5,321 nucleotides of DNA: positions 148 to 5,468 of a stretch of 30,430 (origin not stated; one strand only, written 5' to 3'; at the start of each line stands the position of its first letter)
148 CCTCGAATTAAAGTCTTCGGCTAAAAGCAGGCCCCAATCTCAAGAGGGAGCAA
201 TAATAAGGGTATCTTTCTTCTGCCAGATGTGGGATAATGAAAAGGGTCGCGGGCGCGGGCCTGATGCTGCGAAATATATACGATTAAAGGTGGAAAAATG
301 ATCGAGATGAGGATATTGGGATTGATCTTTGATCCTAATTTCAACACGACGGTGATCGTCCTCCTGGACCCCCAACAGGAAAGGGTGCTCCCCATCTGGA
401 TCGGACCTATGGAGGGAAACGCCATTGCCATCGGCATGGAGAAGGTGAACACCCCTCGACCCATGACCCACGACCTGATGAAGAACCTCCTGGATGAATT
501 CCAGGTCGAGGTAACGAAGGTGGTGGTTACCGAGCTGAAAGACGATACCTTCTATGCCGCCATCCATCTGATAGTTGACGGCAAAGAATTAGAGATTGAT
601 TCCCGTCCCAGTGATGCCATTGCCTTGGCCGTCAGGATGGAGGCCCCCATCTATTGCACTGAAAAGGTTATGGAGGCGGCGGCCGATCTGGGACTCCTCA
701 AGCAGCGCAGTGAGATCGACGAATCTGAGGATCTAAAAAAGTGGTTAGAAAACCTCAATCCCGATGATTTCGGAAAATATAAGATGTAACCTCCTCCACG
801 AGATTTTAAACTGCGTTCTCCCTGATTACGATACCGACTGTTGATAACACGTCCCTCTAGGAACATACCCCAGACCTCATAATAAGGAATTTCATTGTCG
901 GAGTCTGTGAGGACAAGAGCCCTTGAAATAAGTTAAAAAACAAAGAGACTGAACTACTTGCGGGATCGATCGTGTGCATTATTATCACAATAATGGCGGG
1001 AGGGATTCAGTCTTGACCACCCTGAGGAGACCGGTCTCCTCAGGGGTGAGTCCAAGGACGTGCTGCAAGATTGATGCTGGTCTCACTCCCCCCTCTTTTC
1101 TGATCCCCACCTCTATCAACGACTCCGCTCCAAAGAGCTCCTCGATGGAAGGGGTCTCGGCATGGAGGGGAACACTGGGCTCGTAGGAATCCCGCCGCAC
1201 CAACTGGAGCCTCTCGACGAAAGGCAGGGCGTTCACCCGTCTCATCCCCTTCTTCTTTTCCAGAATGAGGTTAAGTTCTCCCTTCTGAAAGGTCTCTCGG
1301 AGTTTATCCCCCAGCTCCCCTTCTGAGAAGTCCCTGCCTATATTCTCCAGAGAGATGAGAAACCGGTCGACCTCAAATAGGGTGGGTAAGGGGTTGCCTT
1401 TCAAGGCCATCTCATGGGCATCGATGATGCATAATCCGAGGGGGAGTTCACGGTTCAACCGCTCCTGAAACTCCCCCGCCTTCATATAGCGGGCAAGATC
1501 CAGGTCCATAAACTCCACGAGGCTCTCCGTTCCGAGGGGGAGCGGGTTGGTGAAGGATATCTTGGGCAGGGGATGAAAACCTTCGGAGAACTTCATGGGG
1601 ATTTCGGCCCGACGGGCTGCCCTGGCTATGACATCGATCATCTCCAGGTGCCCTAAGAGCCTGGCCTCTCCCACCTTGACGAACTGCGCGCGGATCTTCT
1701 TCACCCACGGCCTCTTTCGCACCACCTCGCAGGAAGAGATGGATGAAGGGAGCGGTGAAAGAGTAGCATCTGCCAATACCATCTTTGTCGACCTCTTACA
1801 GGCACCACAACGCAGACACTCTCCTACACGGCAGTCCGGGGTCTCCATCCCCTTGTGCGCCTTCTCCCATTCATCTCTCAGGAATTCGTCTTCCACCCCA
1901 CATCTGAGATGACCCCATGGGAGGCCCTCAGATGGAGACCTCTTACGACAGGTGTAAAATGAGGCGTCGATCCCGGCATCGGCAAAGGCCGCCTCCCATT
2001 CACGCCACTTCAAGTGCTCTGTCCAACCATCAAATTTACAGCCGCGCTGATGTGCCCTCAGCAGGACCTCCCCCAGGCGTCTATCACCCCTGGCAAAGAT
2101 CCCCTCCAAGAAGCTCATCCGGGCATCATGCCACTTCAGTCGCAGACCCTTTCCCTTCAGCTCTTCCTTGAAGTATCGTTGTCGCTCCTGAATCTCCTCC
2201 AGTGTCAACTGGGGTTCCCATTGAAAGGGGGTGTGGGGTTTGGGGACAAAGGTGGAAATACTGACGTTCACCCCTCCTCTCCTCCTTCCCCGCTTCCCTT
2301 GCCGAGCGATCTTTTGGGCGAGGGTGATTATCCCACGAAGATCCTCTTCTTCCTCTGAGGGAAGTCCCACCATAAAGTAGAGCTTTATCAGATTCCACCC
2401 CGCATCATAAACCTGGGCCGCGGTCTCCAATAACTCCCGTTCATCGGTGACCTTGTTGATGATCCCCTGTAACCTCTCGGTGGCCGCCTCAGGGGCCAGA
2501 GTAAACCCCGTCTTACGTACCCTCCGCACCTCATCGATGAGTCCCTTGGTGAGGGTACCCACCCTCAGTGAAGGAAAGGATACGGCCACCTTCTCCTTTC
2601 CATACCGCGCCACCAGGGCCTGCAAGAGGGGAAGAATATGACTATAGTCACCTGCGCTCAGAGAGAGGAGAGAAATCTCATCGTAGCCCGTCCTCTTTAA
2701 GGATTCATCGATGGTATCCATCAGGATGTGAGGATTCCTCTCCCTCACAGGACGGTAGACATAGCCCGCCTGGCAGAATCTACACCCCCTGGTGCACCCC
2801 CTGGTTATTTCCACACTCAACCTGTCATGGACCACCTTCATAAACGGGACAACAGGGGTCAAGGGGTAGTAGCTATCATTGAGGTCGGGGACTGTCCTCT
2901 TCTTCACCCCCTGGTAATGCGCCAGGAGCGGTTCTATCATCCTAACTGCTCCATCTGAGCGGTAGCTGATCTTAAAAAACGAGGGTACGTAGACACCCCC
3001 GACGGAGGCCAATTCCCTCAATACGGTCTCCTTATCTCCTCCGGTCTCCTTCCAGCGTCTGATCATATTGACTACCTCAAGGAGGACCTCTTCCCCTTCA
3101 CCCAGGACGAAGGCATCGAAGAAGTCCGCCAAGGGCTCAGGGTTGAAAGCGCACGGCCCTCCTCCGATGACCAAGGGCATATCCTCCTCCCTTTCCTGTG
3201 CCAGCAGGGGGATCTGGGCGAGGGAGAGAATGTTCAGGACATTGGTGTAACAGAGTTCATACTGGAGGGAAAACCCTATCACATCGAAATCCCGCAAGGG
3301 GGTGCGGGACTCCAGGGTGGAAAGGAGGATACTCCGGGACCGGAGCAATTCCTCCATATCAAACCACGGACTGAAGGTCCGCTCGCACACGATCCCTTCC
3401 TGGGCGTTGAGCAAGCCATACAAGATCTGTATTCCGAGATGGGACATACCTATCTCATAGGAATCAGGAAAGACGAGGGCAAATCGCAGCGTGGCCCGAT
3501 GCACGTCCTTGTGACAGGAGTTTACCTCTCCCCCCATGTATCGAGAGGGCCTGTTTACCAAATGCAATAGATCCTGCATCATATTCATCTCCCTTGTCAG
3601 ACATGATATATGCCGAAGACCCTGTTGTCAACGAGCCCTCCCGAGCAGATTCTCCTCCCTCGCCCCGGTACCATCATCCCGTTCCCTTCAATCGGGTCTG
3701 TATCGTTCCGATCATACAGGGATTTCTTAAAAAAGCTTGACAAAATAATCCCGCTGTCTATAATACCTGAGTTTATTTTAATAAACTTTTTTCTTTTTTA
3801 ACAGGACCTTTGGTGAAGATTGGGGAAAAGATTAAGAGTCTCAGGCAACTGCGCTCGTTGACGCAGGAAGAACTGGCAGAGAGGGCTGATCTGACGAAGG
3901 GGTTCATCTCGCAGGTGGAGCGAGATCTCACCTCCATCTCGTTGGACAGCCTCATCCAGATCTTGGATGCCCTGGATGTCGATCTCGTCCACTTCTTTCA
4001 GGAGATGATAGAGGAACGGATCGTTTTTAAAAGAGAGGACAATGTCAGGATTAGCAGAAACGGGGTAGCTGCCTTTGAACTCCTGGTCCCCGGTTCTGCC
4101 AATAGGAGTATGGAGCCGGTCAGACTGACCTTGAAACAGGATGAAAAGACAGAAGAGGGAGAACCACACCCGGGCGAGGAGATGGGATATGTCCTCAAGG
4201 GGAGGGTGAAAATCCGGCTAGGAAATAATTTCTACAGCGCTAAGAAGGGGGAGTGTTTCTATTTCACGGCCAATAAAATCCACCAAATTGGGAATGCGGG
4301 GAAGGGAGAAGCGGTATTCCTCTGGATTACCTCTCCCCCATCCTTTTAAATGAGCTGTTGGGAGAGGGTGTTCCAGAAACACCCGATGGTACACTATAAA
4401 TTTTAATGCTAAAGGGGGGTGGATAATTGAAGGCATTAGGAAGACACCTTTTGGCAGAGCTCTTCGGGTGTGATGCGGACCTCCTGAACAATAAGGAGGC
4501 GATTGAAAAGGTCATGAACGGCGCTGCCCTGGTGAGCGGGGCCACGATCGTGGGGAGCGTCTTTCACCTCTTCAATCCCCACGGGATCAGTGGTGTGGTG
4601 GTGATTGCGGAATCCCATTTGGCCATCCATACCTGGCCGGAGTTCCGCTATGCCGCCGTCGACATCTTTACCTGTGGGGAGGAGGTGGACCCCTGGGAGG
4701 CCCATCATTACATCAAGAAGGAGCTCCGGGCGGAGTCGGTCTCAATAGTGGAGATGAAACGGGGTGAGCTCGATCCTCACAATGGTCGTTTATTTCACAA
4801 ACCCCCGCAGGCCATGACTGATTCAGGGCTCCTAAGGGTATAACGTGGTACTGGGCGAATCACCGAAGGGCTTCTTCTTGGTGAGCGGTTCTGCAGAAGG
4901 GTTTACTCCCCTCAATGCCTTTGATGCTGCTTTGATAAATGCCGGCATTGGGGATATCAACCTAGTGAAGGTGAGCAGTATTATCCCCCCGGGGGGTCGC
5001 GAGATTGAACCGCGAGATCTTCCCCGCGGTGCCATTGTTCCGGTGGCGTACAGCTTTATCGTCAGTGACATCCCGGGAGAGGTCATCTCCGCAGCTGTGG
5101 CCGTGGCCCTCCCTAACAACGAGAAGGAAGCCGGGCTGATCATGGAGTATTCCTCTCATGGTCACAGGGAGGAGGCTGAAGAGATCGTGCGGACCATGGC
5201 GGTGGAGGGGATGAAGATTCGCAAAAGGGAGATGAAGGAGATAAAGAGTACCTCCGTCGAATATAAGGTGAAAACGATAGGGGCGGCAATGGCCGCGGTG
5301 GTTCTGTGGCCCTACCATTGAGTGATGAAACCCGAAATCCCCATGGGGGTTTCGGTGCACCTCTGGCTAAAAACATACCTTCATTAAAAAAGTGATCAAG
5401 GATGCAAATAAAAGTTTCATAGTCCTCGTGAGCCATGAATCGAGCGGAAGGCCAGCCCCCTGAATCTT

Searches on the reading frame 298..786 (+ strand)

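Call 19: search_protein_families(library=pfam, proteins=[window:298-786:+], max_evalue=0.00001)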
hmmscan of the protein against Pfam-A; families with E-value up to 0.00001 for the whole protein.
window:298-786:+ (163 aa): 1 family
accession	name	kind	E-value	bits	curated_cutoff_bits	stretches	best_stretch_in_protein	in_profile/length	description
PF02577.19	BFN_dom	-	6.9e-42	142.3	27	1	21-128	2-107/112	Bifunctional nuclease domain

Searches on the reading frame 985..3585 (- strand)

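Call 19: search_protein_families(library=pfam, proteins=[window:985-3585:-], max_evalue=0.00001)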
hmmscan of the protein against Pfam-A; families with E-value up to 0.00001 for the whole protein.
window:985-3585:- (866 aa): 3 families
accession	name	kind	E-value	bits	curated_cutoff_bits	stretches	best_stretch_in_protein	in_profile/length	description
PF19864.5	Radical_SAM_N2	-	3e-65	218.7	29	1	51-201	1-151/151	Radical SAM proteins, N-terminal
PF10105.14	DUF2344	-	1.5e-39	136.1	23.8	1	630-797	1-157/176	Uncharacterized protein conserved in bacteria (DUF2344)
PF04055.27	Radical_SAM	-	2.4e-16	60.8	29.5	1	258-422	1-165/166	Radical SAM superfamily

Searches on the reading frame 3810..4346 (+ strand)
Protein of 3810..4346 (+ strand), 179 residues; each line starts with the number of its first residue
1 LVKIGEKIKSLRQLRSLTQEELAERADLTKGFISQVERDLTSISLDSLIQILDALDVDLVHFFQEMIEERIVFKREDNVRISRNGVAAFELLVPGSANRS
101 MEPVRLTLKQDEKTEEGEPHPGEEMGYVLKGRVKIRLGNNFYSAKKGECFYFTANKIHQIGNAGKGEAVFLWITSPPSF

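Call 19: search_protein_families(library=pfam, proteins=[window:3810-4346:+], max_evalue=0.00001)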
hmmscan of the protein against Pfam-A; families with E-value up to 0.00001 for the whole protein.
window:3810-4346:+ (179 aa): 5 families
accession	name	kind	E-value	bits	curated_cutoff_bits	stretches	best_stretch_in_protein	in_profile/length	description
PF07883.17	Cupin_2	-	1.9e-15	56.8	27.2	1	106-173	3-69/70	Cupin domain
PF01381.28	HTH_3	-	3.2e-13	49.9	23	1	8-60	1-53/55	Helix-turn-helix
PF13560.12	HTH_31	-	1.5e-07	32.1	27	1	5-58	3-57/64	Helix-turn-helix domain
PF12844.13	HTH_19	-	3.4e-06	27.3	30.2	1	5-64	1-60/64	Helix-turn-helix domain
PF02311.25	AraC_binding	-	6.8e-06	26.3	21.1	0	118-178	19-79/135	AraC-like ligand binding domain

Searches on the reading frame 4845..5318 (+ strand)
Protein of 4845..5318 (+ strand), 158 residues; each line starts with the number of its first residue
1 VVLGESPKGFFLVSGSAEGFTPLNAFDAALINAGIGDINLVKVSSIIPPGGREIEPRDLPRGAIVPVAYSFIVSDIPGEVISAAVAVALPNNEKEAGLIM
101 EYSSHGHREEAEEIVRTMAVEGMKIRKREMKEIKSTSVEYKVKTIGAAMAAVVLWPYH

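Call 19: search_protein_families(library=pfam, proteins=[window:4845-5318:+], max_evalue=0.00001)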
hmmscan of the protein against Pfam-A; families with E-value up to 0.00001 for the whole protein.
window:4845-5318:+ (158 aa): 1 family
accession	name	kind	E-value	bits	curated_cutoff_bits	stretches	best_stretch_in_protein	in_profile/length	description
PF01862.21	PvlArgDC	-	1.8e-43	148.6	22.7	1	7-155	2-161/161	Pyruvoyl-dependent arginine decarboxylase (PvlArgDC)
